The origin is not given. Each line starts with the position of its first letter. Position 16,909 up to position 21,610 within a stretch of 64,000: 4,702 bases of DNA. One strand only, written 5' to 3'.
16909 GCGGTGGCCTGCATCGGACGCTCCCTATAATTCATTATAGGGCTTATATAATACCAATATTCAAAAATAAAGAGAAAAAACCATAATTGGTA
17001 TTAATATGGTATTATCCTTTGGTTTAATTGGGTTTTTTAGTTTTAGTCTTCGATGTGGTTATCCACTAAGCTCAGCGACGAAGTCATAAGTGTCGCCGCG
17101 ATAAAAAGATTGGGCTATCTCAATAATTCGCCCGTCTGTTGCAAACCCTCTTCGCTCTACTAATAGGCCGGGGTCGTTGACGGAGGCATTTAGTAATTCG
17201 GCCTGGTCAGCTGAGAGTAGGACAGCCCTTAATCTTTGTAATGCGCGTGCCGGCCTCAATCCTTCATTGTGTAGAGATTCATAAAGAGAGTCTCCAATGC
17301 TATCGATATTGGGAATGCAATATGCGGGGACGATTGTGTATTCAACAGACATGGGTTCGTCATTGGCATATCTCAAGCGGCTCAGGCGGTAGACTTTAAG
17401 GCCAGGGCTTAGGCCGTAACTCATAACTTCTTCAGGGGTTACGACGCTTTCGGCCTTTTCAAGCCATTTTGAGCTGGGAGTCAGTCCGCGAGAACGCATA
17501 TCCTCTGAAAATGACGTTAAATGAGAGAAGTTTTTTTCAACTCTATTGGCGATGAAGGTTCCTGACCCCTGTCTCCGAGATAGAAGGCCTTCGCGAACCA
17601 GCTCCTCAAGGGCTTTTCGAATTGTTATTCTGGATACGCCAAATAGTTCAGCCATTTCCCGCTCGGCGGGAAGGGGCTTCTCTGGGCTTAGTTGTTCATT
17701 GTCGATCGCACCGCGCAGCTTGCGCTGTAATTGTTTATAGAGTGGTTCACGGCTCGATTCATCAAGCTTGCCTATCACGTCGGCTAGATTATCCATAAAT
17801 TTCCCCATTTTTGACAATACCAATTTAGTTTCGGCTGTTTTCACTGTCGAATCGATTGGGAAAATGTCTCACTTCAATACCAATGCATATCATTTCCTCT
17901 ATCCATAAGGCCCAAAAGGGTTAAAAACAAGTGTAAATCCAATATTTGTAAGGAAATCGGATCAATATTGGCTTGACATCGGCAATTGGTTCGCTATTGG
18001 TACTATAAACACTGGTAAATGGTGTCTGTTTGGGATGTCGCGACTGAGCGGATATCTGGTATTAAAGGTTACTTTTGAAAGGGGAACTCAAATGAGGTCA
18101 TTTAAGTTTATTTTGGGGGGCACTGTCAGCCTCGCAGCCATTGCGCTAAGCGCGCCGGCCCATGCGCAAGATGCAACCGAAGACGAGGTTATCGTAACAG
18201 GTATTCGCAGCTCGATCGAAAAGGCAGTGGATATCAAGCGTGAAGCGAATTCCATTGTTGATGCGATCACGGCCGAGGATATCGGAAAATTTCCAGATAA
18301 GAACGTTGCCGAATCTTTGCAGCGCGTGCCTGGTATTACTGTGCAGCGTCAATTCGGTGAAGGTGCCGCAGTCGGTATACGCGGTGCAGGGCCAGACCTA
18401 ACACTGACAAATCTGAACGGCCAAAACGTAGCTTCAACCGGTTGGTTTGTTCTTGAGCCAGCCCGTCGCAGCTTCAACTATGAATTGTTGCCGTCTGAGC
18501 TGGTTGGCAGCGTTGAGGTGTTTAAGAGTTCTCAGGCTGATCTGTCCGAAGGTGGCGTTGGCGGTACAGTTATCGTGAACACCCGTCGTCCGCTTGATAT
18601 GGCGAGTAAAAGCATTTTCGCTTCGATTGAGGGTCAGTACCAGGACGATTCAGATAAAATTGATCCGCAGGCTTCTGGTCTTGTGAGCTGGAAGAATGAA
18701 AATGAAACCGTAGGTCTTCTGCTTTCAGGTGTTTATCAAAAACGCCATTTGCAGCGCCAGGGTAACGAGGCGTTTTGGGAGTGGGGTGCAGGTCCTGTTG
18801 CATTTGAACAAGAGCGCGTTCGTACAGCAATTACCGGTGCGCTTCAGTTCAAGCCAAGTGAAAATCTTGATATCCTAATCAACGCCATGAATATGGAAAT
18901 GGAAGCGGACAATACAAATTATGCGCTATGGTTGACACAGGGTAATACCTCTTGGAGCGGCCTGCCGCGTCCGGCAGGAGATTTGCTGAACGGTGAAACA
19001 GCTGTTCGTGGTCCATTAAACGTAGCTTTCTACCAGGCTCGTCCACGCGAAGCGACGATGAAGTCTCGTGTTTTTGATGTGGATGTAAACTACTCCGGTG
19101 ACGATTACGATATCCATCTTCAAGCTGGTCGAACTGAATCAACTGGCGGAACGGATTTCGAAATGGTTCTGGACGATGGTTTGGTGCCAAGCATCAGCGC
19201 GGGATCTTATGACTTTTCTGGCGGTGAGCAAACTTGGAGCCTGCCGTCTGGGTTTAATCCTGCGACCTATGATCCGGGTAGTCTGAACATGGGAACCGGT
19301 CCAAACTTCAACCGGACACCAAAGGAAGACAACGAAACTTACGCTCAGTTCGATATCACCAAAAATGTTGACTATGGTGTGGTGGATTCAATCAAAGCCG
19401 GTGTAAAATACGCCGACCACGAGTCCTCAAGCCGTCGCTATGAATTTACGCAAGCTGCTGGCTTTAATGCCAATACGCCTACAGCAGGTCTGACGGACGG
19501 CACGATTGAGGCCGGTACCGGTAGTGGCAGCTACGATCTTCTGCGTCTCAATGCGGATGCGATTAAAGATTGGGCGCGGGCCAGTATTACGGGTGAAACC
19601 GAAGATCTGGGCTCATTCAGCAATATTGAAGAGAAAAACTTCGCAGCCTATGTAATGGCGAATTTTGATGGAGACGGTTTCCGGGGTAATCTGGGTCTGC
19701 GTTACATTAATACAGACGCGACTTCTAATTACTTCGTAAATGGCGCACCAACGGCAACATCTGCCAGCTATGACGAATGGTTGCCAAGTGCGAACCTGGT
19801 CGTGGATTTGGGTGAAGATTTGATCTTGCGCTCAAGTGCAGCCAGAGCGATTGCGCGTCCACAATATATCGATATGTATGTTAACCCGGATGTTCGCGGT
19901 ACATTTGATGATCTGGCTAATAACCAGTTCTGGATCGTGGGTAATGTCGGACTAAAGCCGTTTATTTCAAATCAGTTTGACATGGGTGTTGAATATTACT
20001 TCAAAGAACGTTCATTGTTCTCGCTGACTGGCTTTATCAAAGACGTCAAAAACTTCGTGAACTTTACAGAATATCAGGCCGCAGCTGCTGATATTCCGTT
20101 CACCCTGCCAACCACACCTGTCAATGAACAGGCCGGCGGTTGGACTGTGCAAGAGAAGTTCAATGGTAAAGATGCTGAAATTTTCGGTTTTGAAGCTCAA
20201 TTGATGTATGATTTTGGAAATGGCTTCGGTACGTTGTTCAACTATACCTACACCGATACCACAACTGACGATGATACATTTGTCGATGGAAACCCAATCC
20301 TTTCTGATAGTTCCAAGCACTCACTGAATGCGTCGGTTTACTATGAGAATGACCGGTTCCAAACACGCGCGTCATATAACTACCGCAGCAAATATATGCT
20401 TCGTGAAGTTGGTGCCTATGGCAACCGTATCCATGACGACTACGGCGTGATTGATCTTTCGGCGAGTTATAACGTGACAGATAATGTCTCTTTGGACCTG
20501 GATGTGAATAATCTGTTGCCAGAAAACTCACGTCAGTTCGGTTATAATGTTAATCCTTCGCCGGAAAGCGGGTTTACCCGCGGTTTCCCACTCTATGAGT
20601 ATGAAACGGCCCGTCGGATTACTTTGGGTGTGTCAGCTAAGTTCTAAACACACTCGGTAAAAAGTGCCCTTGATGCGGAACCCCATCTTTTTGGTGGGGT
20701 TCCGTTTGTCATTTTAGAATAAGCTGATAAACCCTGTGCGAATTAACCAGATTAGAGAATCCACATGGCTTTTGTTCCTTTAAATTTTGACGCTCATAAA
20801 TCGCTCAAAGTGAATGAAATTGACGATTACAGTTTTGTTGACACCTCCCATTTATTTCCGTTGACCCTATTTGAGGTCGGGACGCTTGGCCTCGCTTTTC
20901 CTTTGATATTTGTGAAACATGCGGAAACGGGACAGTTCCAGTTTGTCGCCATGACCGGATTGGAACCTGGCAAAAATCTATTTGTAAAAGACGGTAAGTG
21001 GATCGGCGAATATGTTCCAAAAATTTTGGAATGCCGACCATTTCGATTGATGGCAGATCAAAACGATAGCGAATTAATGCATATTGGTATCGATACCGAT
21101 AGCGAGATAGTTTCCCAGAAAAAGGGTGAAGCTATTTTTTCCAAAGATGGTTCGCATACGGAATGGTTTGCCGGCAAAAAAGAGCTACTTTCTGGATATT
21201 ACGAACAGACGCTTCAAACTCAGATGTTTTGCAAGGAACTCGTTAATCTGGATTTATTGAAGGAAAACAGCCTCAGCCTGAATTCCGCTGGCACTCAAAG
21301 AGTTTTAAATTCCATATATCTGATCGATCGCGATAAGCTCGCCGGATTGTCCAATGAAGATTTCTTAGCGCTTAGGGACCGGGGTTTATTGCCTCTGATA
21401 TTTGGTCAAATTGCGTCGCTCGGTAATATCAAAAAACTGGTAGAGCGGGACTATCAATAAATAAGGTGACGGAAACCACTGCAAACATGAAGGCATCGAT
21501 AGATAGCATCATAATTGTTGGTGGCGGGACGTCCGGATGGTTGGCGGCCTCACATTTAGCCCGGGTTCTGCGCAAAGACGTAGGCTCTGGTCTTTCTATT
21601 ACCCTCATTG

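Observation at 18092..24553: TonB-dependent receptor + SapC + two tandem halogenase-like flavoproteins embedded in the GlcNAc/chitin regulon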

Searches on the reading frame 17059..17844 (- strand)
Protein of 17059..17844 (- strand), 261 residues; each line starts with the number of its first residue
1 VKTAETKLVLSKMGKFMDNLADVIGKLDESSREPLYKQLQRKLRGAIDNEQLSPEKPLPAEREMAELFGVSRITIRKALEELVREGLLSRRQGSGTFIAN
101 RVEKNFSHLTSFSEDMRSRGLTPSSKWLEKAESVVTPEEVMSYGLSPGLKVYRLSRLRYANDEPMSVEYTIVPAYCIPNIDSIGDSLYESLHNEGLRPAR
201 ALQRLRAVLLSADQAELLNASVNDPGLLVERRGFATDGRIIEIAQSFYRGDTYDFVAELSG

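Call 3: search_protein_families(library=pfam, proteins=[window:17059-17844:-])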
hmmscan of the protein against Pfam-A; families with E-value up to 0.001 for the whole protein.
window:17059-17844:- (261 aa): 5 families
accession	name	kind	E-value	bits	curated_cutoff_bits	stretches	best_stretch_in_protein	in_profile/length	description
PF07702.18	UTRA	-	1e-33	116.6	23.8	1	118-253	1-140/141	UTRA domain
PF00392.27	GntR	-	5.2e-21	74.5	27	1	35-98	1-64/64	Bacterial regulatory proteins, gntR family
PF13545.12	HTH_Crp_2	-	5.2e-05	23.6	27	1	62-98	26-61/70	Crp-like helix-turn-helix domain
PF08220.18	HTH_DeoR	-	5.5e-05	23.3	21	1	63-95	19-51/57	DeoR-like helix-turn-helix domain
PF13338.12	AbiEi_4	-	0.0001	22.8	25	0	63-91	18-41/49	Transcriptional regulator, AbiEi antitoxin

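Call 4: search_protein_families(library=ncbifam, proteins=[window:17059-17844:-])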
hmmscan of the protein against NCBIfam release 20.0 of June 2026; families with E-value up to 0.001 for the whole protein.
window:17059-17844:- (261 aa): 26 families (the best 25 are shown)
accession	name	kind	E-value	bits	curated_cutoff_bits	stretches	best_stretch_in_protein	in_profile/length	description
NF041547.1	GntR_LSA1692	equivalog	2.1e-39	135.5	275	1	35-257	2-228/233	GntR family transcriptional regulator, LSA1692 subfamily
TIGR02018.2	his_ut_repres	equivalog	9.1e-35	120.1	220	1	36-258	1-225/226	histidine utilization transcriptional repressor HutC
TIGR03337.1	phnR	equivalog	8.6e-32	110.7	296.75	1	36-252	3-223/231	phosphonate utilization transcriptional regulator PhnR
TIGR02325.1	C_P_lyase_phnF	equivalog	4.4e-31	108.2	156.8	1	31-258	5-237/238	phosphonate metabolism transcriptional regulator PhnF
NF008491.0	PRK11402.1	subfamily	1.2e-30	106.8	269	1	26-251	3-232/243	GntR family transcriptional regulator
NF007292.0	PRK09764.1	equivalog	4.5e-29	101.3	281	1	32-256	3-231/240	GntR family transcriptional regulator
NF052441.1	TransRegRv0792c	equivalog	2.2e-25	89.4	400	1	34-258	16-245/260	Rv0792c family HTH-type transcriptional regulator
TIGR02404.1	trehalos_R_Bsub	equivalog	7.4e-23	81.4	211.95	1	36-256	2-228/233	trehalose operon repressor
NF011575.0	PRK14999.1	equivalog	1e-17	64.3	424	1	29-255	7-235/241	histidine utilization repressor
NF052290.2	MocR_like_YczR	exception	1.5e-17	63.5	487.4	1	19-104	5-89/458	MocR-like transcription factor YczR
NF052282.1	PLP_TF_PdxR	equivalog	1.7e-17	63.6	320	1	34-109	1-76/448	MocR-like pyridoxine biosynthesis transcription factor PdxR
NF052281.1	rhizopine_MocR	equivalog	9.2e-16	57.5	650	1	26-128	10-111/479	rhizopine catabolism transcriptional regulator MocR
NF007741.0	PRK10421.1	equivalog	1.7e-15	57.2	311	1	37-104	10-77/262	transcriptional regulator LldR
NF052286.1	ecto_TF_EhuR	exception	1.9e-14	53.1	480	1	30-107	7-84/458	MocR-like ectoine utilization transcription factor EhuR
NF007486.0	PRK10079.1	equivalog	2.7e-13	50.2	363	1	36-256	14-238/241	phosphonate metabolism transcriptional regulator PhnF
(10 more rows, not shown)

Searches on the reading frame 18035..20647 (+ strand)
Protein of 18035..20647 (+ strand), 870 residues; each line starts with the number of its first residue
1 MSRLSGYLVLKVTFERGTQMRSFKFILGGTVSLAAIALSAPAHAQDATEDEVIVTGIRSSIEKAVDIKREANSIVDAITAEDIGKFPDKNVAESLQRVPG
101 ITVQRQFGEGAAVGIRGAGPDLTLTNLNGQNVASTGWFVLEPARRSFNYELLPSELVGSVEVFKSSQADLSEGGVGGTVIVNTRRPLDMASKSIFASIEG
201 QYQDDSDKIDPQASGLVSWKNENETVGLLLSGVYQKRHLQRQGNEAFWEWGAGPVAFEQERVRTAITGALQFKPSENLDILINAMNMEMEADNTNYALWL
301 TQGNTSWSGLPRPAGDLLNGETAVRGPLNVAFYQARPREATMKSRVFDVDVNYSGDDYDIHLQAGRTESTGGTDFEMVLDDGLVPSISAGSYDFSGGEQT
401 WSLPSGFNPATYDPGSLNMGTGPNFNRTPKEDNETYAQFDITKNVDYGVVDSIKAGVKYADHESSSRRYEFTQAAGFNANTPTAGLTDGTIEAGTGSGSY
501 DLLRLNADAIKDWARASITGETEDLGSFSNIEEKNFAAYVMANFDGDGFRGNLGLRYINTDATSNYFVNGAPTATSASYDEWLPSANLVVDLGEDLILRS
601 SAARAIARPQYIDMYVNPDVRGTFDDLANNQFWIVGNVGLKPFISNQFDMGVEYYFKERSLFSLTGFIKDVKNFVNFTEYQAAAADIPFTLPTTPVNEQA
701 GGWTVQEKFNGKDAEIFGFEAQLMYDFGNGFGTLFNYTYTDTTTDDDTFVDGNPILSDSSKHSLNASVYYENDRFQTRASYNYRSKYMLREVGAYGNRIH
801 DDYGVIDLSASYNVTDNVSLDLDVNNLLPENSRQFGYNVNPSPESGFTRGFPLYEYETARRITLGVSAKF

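Call 3: search_protein_families(library=pfam, proteins=[window:18035-20647:+])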
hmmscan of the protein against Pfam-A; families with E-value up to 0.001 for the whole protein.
window:18035-20647:+ (870 aa): 2 families
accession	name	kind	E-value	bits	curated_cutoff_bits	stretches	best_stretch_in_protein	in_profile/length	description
PF00593.30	TonB_dep_Rec_b-barrel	-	1.2e-42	147.8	27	1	389-827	16-436/436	TonB dependent receptor-like, beta-barrel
PF07715.20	Plug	-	6.1e-17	62.5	23.9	1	68-178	2-107/107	TonB-dependent Receptor Plug Domain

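Call 4: search_protein_families(library=ncbifam, proteins=[window:18035-20647:+])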
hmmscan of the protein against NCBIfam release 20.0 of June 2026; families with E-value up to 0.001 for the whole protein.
window:18035-20647:+ (870 aa): 12 families
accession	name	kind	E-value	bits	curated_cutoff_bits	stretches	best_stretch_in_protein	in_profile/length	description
TIGR01782.1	TonB-Xanth-Caul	subfamily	8.4e-184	613.2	310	1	50-870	2-868/868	TonB-dependent receptor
TIGR01785.1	TonB-hemin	subfamily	4.2e-31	108.1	316.85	2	469-831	294-653/677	TonB-dependent heme/hemoglobin receptor family protein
TIGR01786.1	TonB-hemlactrns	subfamily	2.3e-27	95.7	323.75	1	50-830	1-684/719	TonB-dependent hemoglobin/transferrin/lactoferrin family receptor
NF007478.2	PRK10064.1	equivalog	4.7e-24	84.6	745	2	580-834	392-643/663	catecholate siderophore receptor CirA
NF010010.0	PRK13483.1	equivalog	4.5e-18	64.6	927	2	634-836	449-642/660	ligand-gated channel protein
NF010038.0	PRK13513.1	equivalog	4.9e-16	58.4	942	2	631-829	442-634/659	ligand-gated channel protein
NF010048.1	PRK13524.1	subfamily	7e-15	54.5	493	2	576-831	461-710/744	FepA family TonB-dependent siderophore receptor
NF010011.0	PRK13484.1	equivalog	1.4e-12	46.7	1197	2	581-833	416-657/682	IreA family TonB-dependent siderophore receptor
TIGR01779.1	TonB-B12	equivalog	9e-11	41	599.7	2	635-830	424-591/614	TonB-dependent vitamin B12 receptor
NF007926.1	PRK10641.1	equivalog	5.5e-10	38.4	836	1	32-186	10-156/617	TonB-dependent vitamin B12 receptor BtuB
NF053590.1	TonB_dep_TOL0244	equivalog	1e-05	24.4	645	0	581-838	359-586/604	TOL_0244 family TonB-dependent receptor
NF049946.1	TonB_dep_CU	exception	1.1e-05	24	700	1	706-838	539-668/683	TonB-dependent receptor, CU motif-type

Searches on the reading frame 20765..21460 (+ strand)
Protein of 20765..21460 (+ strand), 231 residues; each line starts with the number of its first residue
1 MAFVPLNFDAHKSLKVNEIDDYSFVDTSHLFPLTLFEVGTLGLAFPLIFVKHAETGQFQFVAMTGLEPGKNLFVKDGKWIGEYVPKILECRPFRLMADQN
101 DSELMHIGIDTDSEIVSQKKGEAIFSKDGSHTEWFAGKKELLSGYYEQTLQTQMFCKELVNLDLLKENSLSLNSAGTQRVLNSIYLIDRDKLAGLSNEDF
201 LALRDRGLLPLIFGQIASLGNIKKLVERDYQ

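Call 3: search_protein_families(library=pfam, proteins=[window:20765-21460:+])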
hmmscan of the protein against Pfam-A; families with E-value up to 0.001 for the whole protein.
window:20765-21460:+ (231 aa): 1 family
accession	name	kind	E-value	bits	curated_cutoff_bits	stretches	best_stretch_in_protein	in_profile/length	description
PF07277.16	SapC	-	3.4e-60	203.8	28.9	1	6-225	1-220/220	SapC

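Call 4: search_protein_families(library=ncbifam, proteins=[window:20765-21460:+])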
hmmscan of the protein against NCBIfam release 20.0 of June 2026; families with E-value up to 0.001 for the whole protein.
window:20765-21460:+ (231 aa): 0 families

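Call 15: find_encoding_contigs(protein=window:20765-21460:+, flank=10000, max_places=6)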
Protein window:20765-21460:+ (231 aa): no gene with exactly this product is on record in the collection.

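Call 16: find_homologous_proteins(query=window:20765-21460:+)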
Query window:20765-21460:+ (231 aa): 1 proteins with E <= 0.001 among 291 candidates.
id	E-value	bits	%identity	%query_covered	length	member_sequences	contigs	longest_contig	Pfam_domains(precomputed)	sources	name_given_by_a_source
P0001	1.2e-149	514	100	100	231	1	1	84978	PF07277.17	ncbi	-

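Call 24: search_protein_representatives(protein=window:20765-21460:+)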
Query: 231 residues. Proteins with E-value up to 0.001 (for the whole library): 3692; up to 1e-10: 2050; up to 1e-30: 83. The best 150 are listed.
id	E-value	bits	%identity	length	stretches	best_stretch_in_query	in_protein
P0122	1.7e-75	270.0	54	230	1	1-228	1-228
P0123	3.9e-55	203.3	43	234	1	1-228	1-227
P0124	9.6e-50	185.7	41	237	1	4-225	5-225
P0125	1.5e-46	175.2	39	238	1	3-227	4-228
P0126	2.4e-46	174.6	39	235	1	4-226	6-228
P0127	2.2e-45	171.5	38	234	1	3-226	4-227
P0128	1.2e-44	169.0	38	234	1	3-228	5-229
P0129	4.7e-44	167.1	37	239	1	1-228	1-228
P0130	1.3e-43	165.7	39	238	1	1-228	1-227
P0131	2.2e-43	164.9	38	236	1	3-229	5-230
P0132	3.1e-43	164.4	40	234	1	17-228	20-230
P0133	1.5e-41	158.9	37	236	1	5-226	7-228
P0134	6.2e-41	156.9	37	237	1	3-227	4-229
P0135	1.6e-40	155.5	38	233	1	4-227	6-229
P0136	1.7e-40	155.5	38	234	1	10-227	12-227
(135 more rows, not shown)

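Call 54: predict_structure(alignment_id=A1)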
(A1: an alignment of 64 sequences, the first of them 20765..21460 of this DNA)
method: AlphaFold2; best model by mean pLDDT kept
length: 231 residues; sequences in the alignment: 64
mean_pLDDT: 96.5   pTM: 0.89
mean pLDDT of the five models: 96.5, 96.5, 96.4, 96.4, 95.3
residues with pLDDT >= 90: 222; 70-90: 8; 50-70: 1; < 50: 0
segments of 3 or more residues with pLDDT < 50: none
pLDDT, mean of each block of 10 residues (from residue 1): 93 97 97 98 98 97 96 98 97 96 95 97 98 98 97 98 97 88 96 98 98 98 95 91
secondary structure, 60 per line:
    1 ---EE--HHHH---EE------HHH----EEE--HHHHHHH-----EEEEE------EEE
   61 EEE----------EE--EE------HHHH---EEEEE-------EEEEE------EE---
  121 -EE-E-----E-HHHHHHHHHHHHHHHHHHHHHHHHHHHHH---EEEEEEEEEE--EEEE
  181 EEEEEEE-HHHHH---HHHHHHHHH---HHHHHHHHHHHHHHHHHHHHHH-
elements in order: H8-11 E30-32 H35-41 E47-51 E58-63 H86-89 E93-97 E105-109 H133-161 E165-174 E177-187 H189-193 H197-205 H209-230

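Call 57: fold_search(model_id=the predicted structure, library=pdb)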
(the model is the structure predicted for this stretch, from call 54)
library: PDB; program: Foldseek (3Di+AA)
matches with E <= 10: 375; with E <= 0.001: 0
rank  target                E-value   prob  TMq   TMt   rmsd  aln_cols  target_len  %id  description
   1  8isi_B                1.0e-01  0.08  0.14  0.06  18.3       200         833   12  Photochromobilin-free form of Arabidopsis thaliana phytochrome A - apo-AtphyA (released 2023-08-09)
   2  4uca_A                2.5e-01  0.09  0.11  0.12  15.6       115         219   14  N-terminal globular domain of the RSV Nucleoprotein in complex with C- terminal peptide of the Phosphoprotein (released 2015-08-19)
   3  4uc6_A                3.2e-01  0.11  0.11  0.12  11.2        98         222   13  N-terminal globular domain of the RSV Nucleoprotein (released 2015-08-19)
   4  4tma_A                3.2e-01  0.04  0.12  0.07  29.6       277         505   10  Crystal structure of gyrase bound to its inhibitor YacG (released 2014-07-23)
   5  4uca_B                3.4e-01  0.10  0.11  0.12  11.2        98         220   14  N-terminal globular domain of the RSV Nucleoprotein in complex with C- terminal peptide of the Phosphoprotein (released 2015-08-19)
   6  4uc8_B                3.4e-01  0.08  0.11  0.12  15.5       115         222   14  N-terminal globular domain of the RSV Nucleoprotein in complex with C- terminal phenylalanine of the Phosphoprotein (released 2015-08-19)
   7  4uc7_A                3.8e-01  0.08  0.11  0.12  15.6       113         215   14  N-terminal globular domain of the RSV Nucleoprotein (released 2015-08-19)
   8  4ucc_A                3.8e-01  0.08  0.11  0.12  15.7       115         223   14  N-terminal globular domain of the RSV Nucleoprotein in complex with the Nucleoprotein Phosphoprotein interaction inhib (released 2015-08-19)
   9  4uc6_B                4.0e-01  0.10  0.11  0.12  11.0        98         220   13  N-terminal globular domain of the RSV Nucleoprotein (released 2015-08-19)
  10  4uce_A                4.3e-01  0.10  0.11  0.12  11.1        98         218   13  N-terminal globular domain of the RSV Nucleoprotein in complex with the Nucleoprotein Phosphoprotein interaction inhib (released 2015-08-19)
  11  8hyn_B                4.5e-01  0.12  0.13  0.17   9.7        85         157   22  Bacterial STING from Riemerella anatipestifer (released 2024-01-10)
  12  4uc8_A                5.1e-01  0.07  0.11  0.12  15.7       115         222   14  N-terminal globular domain of the RSV Nucleoprotein in complex with C- terminal phenylalanine of the Phosphoprotein (released 2015-08-19)
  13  9fsk_B                5.1e-01  0.03  0.10  0.07  19.8       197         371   12  Crystal structure of the HECT domain of Smurf1 (released 2025-04-16)
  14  4ucd_B                5.4e-01  0.08  0.11  0.12  11.3        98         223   13  N-terminal globular domain of the RSV Nucleoprotein in complex with the Nucleoprotein Phosphoprotein interaction inhib (released 2015-08-19)
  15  8hyn_A                5.7e-01  0.09  0.12  0.15  10.3        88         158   24  Bacterial STING from Riemerella anatipestifer (released 2024-01-10)
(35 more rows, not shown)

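Call 87: fold_search(model_id=the predicted structure, library=viral)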
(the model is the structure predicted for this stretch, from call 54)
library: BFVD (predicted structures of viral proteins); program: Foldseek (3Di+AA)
matches with E <= 10: 689; with E <= 0.001: 0
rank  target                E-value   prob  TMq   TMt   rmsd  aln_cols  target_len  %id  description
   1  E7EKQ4                8.8e-02  0.06  0.10  0.08  23.0       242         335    6  Tail fiber [Edwardsiella phage eiAU]
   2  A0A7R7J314            1.3e-01  0.09  0.17  0.06  21.1       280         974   10  (no name in the UniProt tables at hand)
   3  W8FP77                1.4e-01  0.09  0.13  0.18  15.9       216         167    9  (no name in the UniProt tables at hand)
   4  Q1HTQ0                2.6e-01  0.03  0.12  0.09  21.9       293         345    7  Protein OPG181 [Squirrelpox virus]
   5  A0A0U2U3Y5            2.6e-01  0.02  0.10  0.09  26.5       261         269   12  (no name in the UniProt tables at hand)
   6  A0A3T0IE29            2.8e-01  0.09  0.11  0.07  18.0       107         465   17  (no name in the UniProt tables at hand)
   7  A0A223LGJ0            3.5e-01  0.06  0.14  0.11  16.8       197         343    9  Uncharacterized protein [Erwinia phage vB_EamM_RisingSun]
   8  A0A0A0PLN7            3.5e-01  0.03  0.12  0.13  28.4       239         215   10  Uncharacterized protein [Bacillus phage Bp8p-T]
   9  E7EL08                4.0e-01  0.03  0.11  0.08  23.0       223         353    8  Putative phage tail protein [Edwardsiella phage eiMSLS]
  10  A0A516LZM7            4.5e-01  0.18  0.14  0.12  16.2        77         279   16  (no name in the UniProt tables at hand)
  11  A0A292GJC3            4.5e-01  0.14  0.13  0.29   6.5        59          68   14  (no name in the UniProt tables at hand)
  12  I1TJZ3                4.5e-01  0.03  0.13  0.07  22.8       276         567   11  (no name in the UniProt tables at hand)
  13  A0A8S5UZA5            5.0e-01  0.08  0.16  0.19  17.6       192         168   10  Uncharacterized protein [Siphoviridae sp. ctPNJ4]
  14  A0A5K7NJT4            5.3e-01  0.03  0.13  0.05  17.8       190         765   10  (no name in the UniProt tables at hand)
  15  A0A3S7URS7            5.3e-01  0.03  0.15  0.07  23.8       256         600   13  (no name in the UniProt tables at hand)
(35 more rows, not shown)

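Call 88: search_solved_structures(query=A1, max_evalue=1)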
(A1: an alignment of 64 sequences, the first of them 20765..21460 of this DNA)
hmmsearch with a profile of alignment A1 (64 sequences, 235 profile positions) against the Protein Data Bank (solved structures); distinct sequences matched with E-value up to 1: 1.
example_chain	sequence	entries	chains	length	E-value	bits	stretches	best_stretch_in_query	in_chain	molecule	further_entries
8rjx_A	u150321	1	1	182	0.36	13.2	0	134-186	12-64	Osmotically-inducible protein Y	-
